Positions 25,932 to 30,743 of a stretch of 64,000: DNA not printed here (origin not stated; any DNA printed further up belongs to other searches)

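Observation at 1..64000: Asymmetric 8-mer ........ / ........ is iterated about 70 times across the element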

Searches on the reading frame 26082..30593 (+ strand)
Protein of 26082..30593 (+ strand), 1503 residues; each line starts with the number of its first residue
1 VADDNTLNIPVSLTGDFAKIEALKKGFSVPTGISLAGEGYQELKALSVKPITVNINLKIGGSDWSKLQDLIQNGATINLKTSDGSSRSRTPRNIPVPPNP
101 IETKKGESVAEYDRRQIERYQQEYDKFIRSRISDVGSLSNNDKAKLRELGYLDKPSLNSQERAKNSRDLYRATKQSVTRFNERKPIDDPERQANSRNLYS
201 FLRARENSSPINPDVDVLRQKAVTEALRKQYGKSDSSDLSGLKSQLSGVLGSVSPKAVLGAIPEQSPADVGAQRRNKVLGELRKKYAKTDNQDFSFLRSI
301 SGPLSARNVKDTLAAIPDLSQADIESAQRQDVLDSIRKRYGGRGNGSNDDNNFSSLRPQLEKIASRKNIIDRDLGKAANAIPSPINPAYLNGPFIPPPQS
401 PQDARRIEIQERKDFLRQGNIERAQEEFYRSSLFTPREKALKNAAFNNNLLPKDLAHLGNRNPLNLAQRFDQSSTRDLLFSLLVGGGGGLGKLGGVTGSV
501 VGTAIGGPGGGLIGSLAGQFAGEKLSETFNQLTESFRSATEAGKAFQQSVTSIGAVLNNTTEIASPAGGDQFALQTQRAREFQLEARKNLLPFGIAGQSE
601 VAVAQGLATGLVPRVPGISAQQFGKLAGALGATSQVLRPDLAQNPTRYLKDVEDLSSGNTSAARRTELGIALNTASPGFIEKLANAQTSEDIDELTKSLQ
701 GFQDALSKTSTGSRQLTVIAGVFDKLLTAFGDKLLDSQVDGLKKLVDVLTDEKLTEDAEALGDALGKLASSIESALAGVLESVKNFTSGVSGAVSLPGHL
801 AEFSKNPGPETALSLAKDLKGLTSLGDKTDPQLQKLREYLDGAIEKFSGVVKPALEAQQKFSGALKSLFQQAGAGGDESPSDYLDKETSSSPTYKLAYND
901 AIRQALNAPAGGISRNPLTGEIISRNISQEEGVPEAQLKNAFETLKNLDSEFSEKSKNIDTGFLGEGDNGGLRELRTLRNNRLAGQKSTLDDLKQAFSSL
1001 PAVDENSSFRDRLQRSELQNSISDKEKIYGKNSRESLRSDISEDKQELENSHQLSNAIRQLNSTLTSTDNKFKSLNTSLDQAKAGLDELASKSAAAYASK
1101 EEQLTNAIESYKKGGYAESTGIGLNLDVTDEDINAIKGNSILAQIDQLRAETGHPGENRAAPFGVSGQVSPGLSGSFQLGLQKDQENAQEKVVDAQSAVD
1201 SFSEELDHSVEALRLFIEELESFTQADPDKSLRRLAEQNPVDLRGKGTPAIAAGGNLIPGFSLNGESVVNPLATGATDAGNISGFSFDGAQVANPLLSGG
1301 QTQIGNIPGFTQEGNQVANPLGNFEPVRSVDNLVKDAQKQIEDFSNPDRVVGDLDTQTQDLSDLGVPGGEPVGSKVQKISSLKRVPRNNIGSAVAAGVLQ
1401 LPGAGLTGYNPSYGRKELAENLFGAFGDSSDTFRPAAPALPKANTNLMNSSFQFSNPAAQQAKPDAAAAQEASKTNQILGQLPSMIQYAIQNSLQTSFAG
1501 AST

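Call 7: search_protein_families(library=pfam, proteins=[window:26082-30593:+], max_evalue=0.01)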
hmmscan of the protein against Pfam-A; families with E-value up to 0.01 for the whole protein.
window:26082-30593:+ (1503 aa): 2 families
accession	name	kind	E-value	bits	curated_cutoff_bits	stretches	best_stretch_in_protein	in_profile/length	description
PF01442.23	Apolipoprotein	-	0.004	17.3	90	0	751-850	80-184/190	Apolipoprotein A1/A4/E domain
PF08651.15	DASH_Duo1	-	0.0053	17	25.4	0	524-567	11-54/74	DASH complex subunit Duo1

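Call 8: search_protein_families(library=phrogs, proteins=[window:26082-30593:+], max_evalue=0.001)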
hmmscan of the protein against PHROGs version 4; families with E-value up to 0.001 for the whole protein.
window:26082-30593:+ (1503 aa): 1 family
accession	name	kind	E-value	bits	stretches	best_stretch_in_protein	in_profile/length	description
phrog_28918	-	unknown function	0.00057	18.6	1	666-786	555-676/1445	-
